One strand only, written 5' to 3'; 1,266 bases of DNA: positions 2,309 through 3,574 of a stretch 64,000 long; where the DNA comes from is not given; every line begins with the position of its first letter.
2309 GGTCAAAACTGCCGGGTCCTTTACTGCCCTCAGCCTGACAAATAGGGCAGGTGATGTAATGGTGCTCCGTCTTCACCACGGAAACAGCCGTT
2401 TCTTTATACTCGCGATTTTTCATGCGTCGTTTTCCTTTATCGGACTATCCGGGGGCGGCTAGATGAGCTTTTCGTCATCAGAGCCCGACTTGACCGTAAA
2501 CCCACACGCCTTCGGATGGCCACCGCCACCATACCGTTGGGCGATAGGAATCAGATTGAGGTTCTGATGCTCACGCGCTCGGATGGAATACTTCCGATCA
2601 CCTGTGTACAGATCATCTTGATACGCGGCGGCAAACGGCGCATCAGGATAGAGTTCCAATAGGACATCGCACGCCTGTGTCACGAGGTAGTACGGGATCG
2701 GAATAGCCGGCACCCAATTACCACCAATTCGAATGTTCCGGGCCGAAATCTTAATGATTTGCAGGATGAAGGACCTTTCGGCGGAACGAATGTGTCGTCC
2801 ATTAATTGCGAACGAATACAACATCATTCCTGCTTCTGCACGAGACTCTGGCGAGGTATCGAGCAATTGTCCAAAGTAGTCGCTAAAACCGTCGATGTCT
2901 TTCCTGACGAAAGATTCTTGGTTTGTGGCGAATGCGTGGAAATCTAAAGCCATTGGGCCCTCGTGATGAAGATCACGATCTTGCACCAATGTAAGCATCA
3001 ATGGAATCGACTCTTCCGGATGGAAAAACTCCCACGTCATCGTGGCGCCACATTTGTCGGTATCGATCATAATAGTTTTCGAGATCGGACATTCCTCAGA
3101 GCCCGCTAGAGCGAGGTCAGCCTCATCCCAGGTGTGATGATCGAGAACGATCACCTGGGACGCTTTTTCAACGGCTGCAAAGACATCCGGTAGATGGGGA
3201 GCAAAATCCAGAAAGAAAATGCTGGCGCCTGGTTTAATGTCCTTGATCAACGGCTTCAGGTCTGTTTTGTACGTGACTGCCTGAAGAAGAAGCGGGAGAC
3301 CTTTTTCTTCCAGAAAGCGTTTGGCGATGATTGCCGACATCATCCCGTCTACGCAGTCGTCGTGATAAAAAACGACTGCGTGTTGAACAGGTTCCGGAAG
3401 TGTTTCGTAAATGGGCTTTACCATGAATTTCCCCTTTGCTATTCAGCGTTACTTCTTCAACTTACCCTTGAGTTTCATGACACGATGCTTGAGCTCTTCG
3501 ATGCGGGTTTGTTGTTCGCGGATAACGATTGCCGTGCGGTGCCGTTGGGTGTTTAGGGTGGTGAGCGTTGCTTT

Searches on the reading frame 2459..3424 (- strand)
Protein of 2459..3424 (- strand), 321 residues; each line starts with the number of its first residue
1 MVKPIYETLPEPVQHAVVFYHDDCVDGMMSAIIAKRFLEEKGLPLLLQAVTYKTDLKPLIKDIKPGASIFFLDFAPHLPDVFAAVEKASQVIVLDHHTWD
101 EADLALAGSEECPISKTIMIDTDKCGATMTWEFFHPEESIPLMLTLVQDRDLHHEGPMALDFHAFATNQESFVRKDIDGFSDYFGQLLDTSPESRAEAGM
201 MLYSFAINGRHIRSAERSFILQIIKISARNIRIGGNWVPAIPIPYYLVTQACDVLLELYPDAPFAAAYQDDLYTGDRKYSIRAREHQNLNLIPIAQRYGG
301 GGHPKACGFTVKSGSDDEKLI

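Call 15: search_protein_families(library=phrogs, proteins=[window:2459-3424:-], max_evalue=0.00001)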
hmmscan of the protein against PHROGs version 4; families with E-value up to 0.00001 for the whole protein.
window:2459-3424:- (321 aa): 1 family
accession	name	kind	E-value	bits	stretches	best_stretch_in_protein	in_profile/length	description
phrog_4771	-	other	1.4e-51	176.7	1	8-314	10-286/363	DHH phosphoesterase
